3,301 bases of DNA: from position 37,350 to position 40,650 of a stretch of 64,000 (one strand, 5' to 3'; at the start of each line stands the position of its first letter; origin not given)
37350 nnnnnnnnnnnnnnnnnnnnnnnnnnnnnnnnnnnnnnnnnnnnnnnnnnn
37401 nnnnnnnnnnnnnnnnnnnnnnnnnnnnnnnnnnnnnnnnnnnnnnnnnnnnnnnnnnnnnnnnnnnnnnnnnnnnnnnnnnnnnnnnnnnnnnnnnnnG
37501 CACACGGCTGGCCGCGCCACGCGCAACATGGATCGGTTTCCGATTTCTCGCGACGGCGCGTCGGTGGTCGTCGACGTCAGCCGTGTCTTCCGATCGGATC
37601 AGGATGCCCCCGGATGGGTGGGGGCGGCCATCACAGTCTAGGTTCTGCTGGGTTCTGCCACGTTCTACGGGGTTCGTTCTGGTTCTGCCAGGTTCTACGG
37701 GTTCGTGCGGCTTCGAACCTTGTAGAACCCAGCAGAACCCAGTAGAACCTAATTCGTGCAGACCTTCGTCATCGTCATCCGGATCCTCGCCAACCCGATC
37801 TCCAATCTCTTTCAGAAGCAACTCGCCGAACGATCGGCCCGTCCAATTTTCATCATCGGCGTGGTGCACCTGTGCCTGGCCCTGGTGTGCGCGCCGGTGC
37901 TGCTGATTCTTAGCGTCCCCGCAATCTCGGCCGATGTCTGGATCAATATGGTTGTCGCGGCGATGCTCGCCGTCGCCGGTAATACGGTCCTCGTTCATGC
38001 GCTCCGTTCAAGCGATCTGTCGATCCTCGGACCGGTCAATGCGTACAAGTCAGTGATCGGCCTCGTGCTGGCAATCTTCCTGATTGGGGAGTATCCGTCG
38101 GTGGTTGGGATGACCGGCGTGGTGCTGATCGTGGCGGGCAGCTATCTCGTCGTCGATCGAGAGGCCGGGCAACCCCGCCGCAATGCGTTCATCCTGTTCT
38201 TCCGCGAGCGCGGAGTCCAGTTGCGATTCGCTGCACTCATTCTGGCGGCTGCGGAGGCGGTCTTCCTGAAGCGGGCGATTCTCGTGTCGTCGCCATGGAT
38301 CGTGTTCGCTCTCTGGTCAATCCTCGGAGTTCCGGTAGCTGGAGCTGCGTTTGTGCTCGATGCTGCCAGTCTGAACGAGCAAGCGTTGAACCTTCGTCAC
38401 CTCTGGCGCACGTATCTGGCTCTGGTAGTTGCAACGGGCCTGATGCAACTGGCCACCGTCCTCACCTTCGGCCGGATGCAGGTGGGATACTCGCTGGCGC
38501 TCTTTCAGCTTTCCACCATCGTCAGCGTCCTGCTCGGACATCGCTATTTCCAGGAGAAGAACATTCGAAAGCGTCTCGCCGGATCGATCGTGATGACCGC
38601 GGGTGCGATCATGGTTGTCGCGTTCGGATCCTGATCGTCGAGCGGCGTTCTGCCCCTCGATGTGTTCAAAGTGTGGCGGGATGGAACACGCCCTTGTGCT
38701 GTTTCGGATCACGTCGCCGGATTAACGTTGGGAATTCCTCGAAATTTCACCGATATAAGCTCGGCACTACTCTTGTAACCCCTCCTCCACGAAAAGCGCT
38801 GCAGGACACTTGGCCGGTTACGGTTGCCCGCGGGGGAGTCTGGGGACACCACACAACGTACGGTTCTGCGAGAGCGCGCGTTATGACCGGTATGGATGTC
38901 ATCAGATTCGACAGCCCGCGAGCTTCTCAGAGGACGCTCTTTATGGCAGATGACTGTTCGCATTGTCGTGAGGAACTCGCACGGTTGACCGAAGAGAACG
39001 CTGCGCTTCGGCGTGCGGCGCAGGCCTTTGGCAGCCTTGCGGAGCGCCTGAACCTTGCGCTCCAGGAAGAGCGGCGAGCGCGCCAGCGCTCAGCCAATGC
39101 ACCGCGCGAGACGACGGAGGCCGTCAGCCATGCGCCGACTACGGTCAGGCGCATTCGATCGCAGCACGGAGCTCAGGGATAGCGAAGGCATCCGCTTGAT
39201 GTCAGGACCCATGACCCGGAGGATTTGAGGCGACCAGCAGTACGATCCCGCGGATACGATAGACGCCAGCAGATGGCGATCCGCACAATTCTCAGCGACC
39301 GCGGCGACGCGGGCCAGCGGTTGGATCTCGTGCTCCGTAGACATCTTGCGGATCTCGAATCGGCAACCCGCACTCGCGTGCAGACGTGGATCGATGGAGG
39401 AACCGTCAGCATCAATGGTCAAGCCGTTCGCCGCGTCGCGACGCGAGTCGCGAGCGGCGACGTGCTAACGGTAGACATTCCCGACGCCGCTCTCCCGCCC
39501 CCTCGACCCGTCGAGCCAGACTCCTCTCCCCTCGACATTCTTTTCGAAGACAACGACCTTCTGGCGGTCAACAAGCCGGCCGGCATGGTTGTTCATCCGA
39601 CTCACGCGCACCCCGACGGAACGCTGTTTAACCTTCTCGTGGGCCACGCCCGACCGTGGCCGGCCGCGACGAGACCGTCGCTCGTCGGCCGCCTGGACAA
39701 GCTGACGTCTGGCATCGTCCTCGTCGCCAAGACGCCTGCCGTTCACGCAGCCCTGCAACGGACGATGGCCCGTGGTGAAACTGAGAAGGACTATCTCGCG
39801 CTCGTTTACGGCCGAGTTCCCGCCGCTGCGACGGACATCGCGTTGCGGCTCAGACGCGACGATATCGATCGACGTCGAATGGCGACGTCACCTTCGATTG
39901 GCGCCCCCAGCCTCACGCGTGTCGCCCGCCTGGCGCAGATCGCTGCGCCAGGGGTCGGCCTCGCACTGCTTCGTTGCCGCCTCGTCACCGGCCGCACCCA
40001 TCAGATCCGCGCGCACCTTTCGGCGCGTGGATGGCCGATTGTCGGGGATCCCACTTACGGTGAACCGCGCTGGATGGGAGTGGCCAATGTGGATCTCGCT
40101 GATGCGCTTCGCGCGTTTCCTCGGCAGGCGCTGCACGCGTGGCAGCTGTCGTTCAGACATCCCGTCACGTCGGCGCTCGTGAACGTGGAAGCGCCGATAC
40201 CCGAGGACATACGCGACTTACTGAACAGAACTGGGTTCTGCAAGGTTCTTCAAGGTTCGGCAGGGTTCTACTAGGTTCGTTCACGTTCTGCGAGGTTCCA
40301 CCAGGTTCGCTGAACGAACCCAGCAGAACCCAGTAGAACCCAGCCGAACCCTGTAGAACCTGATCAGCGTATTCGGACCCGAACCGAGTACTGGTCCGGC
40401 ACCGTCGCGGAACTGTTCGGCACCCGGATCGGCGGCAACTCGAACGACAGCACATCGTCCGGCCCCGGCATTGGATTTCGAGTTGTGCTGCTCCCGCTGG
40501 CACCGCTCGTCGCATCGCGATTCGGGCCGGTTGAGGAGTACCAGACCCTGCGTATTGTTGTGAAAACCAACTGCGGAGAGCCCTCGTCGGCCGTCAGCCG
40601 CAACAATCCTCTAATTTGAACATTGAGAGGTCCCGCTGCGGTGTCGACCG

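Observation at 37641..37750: Family of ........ arrays phased at exactly 10 bp (locus 1)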

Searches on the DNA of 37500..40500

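Call 71: search_rna_families(source=window, start=37500, end=40500, threshold=evalue, max_evalue=1)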
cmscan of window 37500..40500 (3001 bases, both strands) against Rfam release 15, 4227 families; matches with E-value up to 1: 1.
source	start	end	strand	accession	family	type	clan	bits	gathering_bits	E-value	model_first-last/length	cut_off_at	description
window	37748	37794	-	RF01121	sR38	Gene; snRNA; snoRNA; CD-box;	-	19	50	0.21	1-59/59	no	Small nucleolar RNA sR38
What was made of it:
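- On Any Rfam RNA family: An E-value scan of 37500-40500 gave only a chance snoRNA hit at E = 0.21 (call 71).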

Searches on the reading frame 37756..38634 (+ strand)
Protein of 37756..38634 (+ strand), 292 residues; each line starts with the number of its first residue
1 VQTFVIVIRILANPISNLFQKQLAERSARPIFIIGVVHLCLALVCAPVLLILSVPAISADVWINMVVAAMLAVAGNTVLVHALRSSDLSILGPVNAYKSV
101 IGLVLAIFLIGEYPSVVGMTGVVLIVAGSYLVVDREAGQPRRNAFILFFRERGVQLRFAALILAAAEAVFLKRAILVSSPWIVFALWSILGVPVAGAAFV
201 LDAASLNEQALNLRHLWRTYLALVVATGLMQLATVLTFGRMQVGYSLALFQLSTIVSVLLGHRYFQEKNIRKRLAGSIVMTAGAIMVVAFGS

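Call 11: search_protein_families(library=pfam, proteins=[window:37756-38634:+], max_evalue=0.01)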
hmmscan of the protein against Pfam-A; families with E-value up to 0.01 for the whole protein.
window:37756-38634:+ (292 aa): 3 families
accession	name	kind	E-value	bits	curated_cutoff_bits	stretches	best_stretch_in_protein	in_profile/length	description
PF00892.27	EamA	-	2.4e-13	51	28.2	2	16-133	17-134/135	EamA-like transporter family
PF03151.22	TPT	-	2.5e-05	24.3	30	1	11-132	12-135/291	Triose-phosphate Transporter family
PF06027.18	SLC35F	-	0.0036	17.3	21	1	16-134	22-145/299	Solute carrier family 35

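Call 57: find_homologous_proteins(query=window:37756-38634:+, max_evalue=1e-30)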
Query window:37756-38634:+ (292 aa): 740 proteins with E <= 1e-30 among 8000 candidates; the best 120 are listed.
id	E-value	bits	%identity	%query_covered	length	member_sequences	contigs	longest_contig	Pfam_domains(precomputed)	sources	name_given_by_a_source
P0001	1.4e-173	593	100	100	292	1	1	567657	PF00892.27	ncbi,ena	-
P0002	3.9e-163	559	95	99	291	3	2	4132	PF00892.27,PF03151.23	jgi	-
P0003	1.9e-161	554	95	99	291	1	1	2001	PF00892.27,PF03151.23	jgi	-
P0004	1.5e-140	485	81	97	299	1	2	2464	PF00892.27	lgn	-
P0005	7.0e-140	483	78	100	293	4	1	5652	PF00892.27,PF03151.23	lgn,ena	-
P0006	3.0e-139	481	78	100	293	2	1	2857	PF00892.27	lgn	-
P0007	3.4e-137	474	77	100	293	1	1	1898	PF00892.27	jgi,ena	-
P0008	9.8e-135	466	77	98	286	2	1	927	PF00892.27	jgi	jgi:drug/metabolite transporter (DMT)-like permease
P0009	2.8e-132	458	74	99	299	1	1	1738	PF00892.27,PF03151.23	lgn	-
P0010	5.7e-132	457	74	99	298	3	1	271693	PF00892.27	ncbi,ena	-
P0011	6.3e-131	454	74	99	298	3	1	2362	PF00892.27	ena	-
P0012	6.6e-131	454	76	98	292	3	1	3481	PF00892.27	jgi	-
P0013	2.4e-130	452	75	99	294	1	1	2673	PF00892.27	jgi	jgi:drug/metabolite transporter (DMT)-like permease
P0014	9.4e-130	450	73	100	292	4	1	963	PF00892.27,PF03151.23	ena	-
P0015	1.5e-129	449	76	99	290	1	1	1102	PF00892.27,PF03151.23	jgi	jgi:drug/metabolite transporter (DMT)-like permease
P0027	3.9e-121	422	71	100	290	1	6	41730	PF00892.27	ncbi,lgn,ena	-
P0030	1.5e-110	387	65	98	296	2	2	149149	PF00892.27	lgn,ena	-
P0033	1.3e-109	384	64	98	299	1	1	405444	PF00892.27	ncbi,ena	-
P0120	3.9e-98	346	59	98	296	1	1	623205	PF00892.27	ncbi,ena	-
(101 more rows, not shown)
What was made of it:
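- Checked: Homologues of 290-299 aa confirm that start (call 57).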

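Call 58: find_encoding_contigs(protein=P0001, flank=500, max_places=2)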
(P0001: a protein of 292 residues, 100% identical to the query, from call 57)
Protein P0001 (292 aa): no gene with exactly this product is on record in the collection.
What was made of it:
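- Tried and rejected: Look-up of the source contig through the window's own EamA protein failed (call 58), so no genome-wide census of the source organism was possible.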

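Call 59: find_encoding_contigs(protein=P0002, flank=3000, max_places=2)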
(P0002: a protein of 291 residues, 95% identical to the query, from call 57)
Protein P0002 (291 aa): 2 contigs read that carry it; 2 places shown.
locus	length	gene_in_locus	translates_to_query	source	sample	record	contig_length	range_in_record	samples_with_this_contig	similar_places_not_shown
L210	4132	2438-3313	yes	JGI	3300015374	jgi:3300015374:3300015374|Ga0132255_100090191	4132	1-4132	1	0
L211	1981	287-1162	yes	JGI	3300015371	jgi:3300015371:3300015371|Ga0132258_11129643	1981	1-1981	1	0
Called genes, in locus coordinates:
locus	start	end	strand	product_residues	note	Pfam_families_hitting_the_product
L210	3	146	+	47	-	?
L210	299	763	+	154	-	-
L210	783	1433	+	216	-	-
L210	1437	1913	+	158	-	PF20349:DUF6644 (weak)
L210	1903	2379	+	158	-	PF00355:Rieske (weak)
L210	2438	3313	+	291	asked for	PF00892:EamA, PF03151:TPT (weak)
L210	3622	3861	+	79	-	-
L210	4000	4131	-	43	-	?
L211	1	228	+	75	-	?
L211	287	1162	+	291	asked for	PF00892:EamA, PF03151:TPT (weak)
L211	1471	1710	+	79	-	-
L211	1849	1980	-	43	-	?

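Call 60: find_encoding_contigs(protein=P0010, flank=4000, max_places=2)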
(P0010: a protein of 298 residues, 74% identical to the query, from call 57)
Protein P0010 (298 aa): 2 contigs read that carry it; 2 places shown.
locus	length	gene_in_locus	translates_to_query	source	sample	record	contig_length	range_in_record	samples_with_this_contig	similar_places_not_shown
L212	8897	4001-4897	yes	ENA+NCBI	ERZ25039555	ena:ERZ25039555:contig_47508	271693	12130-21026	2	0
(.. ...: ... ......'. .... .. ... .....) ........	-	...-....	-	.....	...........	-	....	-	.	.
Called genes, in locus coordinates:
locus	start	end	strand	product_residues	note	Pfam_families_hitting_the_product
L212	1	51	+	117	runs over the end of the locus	-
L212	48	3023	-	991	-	PF02463:SMC_N (faint), PF03193:RsgA_GTPase (faint), PF13191:AAA_16 (faint), PF13476:AAA_23 (faint), PF20703:nSTAND1 (faint), PF00005:ABC_tran (faint), PF17760:UvrA_inter, PF17755:UvrA_DNA-bind, +3 more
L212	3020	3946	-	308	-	PF18765:Polbeta (weak)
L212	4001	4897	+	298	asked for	PF00892:EamA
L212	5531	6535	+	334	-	PF00849:PseudoU_synth_2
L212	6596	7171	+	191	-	PF00440:TetR_N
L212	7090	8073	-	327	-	-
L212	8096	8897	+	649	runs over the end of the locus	PF01553:Acyltransferase, PF00501:AMP-binding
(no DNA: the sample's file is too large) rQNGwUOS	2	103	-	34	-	?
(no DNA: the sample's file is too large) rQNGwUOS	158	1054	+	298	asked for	PF00892:EamA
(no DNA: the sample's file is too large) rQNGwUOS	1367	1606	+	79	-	-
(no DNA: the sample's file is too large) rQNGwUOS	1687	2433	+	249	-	?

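Call 61: find_encoding_contigs(protein=P0027, flank=4000, max_places=2)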
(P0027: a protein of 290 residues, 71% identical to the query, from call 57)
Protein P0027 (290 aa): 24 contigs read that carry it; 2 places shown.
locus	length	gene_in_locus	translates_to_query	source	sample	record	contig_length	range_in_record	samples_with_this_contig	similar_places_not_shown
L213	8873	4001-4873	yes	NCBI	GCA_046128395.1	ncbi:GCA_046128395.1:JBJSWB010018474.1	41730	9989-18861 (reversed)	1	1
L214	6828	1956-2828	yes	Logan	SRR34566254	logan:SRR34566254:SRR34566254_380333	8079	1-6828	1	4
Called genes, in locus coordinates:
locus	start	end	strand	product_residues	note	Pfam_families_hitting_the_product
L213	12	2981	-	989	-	PF02463:SMC_N (faint), PF13191:AAA_16 (faint), PF13555:AAA_29 (faint), PF20703:nSTAND1 (faint), PF00005:ABC_tran (faint), PF13304:AAA_21 (faint), PF17760:UvrA_inter, PF17755:UvrA_DNA-bind, +1 more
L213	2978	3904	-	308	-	PF18765:Polbeta (faint)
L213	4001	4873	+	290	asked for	PF00892:EamA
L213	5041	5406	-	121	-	-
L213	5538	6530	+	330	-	PF01479:S4 (weak), PF00849:PseudoU_synth_2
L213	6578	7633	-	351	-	-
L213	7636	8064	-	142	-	-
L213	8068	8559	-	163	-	PF04542:Sigma70_r2, PF08281:Sigma70_r4_2, PF04545:Sigma70_r4 (weak)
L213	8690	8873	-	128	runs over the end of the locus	-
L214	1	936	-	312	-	?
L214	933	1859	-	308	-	PF18765:Polbeta (faint)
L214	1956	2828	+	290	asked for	PF00892:EamA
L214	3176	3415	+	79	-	-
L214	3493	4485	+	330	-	PF01479:S4 (weak), PF00849:PseudoU_synth_2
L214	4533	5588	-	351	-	-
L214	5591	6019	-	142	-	-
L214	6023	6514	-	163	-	PF04542:Sigma70_r2, PF08281:Sigma70_r4_2, PF04545:Sigma70_r4 (weak)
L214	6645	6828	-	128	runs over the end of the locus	-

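Call 66: find_encoding_contigs(protein=P0033, flank=10000, max_places=1)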
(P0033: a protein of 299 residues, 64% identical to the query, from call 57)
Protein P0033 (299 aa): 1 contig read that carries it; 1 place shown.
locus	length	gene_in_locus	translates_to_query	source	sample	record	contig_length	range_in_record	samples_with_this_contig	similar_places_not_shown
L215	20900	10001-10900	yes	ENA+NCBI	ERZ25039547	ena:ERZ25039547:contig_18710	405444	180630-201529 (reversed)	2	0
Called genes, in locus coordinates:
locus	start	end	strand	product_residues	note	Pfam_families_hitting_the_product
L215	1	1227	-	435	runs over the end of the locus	PF00795:CN_hydrolase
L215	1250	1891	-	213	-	PF25183:OMP_b-brl_4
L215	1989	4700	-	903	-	PF13620:CarboxypepD_reg, PF13715:CarbopepD_reg_2 (weak), PF25183:OMP_b-brl_4, PF00593:TonB_dep_Rec_b-barrel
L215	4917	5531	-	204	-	PF07719:TPR_2 (faint)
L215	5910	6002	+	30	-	-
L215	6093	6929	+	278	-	PF04794:YdjC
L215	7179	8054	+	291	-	PF00487:FA_desaturase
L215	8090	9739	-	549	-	PF12891:Glyco_hydro_44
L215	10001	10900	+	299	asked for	PF00892:EamA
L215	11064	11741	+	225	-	PF00027:cNMP_binding, PF13545:HTH_Crp_2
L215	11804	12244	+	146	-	-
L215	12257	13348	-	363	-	PF14361:RsbRD_N (weak), PF02518:HATPase_c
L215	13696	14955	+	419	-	PF00067:p450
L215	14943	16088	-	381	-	-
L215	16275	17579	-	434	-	PF12710:HAD (faint), PF00702:Hydrolase, PF08282:Hydrolase_3 (faint)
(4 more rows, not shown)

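Call 67: find_encoding_contigs(protein=P0120, flank=10000, max_places=1)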
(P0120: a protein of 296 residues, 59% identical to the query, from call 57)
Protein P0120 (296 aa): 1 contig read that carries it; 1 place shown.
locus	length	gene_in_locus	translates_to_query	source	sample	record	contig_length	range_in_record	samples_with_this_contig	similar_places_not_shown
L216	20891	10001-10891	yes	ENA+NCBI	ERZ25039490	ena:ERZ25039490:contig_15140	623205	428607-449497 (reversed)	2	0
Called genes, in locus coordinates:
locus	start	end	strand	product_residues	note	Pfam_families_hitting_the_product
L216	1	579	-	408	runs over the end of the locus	PF17755:UvrA_DNA-bind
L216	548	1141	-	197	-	PF17760:UvrA_inter (weak)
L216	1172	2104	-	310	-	-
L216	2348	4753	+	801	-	PF12704:MacB_PCD, PF02687:FtsX, PF12704:MacB_PCD, PF02687:FtsX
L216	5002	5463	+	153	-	-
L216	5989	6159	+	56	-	-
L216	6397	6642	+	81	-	-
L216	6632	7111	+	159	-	PF00355:Rieske (weak)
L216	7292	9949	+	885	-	PF03200:Glyco_hydro_63 (faint), PF22422:MGH1-like_GH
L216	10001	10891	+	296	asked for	PF00892:EamA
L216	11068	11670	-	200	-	-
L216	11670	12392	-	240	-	-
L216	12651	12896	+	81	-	-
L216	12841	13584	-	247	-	-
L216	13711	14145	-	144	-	-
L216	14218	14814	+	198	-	-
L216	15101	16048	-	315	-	PF06439:3keto-disac_hyd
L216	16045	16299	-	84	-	-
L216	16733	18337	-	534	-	PF01011:PQQ, PF13360:PQQ_2, PF13570:Beta-prop_ACSF4 (faint), PF13360:PQQ_2, PF01011:PQQ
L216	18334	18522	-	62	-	-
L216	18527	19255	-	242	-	PF13442:Cytochrome_CBB3, PF00034:Cytochrom_C (weak)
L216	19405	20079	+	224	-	-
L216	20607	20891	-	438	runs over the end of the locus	PF00909:Ammonium_transp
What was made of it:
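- In L213 and L216 the array lies between divergent genes, so it must overlap promoter or leader DNA (calls 61, 67).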

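Call 68: find_encoding_contigs(protein=P0030, flank=10000, max_places=1)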
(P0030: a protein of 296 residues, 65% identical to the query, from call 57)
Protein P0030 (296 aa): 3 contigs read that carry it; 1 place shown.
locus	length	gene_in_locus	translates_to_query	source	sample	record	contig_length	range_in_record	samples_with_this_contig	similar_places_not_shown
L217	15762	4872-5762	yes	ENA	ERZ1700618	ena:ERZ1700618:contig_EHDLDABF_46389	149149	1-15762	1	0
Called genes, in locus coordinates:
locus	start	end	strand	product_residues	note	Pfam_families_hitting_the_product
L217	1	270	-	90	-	?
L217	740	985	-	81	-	-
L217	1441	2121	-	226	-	PF02666:PS_Dcarbxylase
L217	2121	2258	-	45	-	-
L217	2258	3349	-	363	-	PF11899:DUF3419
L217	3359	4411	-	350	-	PF00195:Chal_sti_synt_N, PF08392:FAE1_CUT1_RppA, PF08545:ACP_syn_III (faint), PF02797:Chal_sti_synt_C, PF08541:ACP_syn_III_C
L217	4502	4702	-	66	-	-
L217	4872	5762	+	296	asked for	PF00892:EamA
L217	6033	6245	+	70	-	-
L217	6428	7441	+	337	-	PF01479:S4 (weak), PF00849:PseudoU_synth_2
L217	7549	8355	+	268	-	PF09948:PpoB2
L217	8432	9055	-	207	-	PF07040:DUF1326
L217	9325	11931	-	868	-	PF12704:MacB_PCD, PF02687:FtsX, PF12704:MacB_PCD, PF02687:FtsX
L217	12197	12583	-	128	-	-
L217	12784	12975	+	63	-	-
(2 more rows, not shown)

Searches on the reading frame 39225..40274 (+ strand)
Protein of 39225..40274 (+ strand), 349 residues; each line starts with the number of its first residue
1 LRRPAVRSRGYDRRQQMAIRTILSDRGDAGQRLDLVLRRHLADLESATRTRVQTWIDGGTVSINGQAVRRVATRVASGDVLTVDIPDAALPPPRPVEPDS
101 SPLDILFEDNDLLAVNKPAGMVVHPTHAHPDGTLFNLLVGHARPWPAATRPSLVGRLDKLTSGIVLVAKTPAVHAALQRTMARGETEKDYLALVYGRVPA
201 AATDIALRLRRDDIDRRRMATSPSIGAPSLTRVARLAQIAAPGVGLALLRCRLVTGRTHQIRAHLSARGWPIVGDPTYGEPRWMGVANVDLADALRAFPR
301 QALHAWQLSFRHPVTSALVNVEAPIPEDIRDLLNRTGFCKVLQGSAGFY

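Call 11: search_protein_families(library=pfam, proteins=[window:39225-40274:+], max_evalue=0.01)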
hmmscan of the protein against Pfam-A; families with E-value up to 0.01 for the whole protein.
window:39225-40274:+ (349 aa): 2 families
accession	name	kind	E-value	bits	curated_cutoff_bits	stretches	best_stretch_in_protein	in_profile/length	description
PF00849.27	PseudoU_synth_2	-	3.4e-26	92.7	26.8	1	111-267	1-152/152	RNA pseudouridylate synthase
PF01479.30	S4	-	1.9e-05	24.7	22.8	1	32-81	2-48/48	S4 domain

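Call 22: find_related_loci(query=window:39225-40274:+, collection=metagenome_contigs, flank=5000)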
Query window:39225-40274:+ (349 aa) in metagenome_contigs; peptide patterns used: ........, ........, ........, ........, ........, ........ (x = any residue, [..] = any of these).
600 stretches matched a pattern (row limit reached: there are more); 595 encode a relative of the query (tblastn E <= 1e-3); the best 80 are kept; 80 distinct loci.
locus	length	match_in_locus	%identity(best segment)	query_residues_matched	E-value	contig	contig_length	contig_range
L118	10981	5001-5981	78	7-334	2e-156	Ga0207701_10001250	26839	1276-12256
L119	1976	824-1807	55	14-343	2e-119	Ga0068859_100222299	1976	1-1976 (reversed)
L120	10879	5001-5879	45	24-336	2e-67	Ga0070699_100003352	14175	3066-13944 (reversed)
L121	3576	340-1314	43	28-333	2e-62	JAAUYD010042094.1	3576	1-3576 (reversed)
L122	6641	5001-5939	39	21-334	2e-61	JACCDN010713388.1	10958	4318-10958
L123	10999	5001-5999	39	32-342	1e-60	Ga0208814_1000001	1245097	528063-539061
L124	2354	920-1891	40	7-334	6e-60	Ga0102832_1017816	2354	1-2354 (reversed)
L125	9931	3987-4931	42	17-334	7e-59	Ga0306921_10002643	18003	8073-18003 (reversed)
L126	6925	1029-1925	39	28-328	1e-58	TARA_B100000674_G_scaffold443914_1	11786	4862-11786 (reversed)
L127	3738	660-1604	36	22-335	2e-58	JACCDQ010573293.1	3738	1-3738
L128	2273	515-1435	39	28-347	3e-59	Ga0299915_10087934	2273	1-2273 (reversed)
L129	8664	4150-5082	39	22-334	3e-58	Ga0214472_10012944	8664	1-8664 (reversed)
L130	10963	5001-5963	40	31-333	4e-57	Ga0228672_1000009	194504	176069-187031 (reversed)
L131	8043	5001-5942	41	17-334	5e-57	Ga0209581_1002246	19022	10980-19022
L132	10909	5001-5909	39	27-333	2e-56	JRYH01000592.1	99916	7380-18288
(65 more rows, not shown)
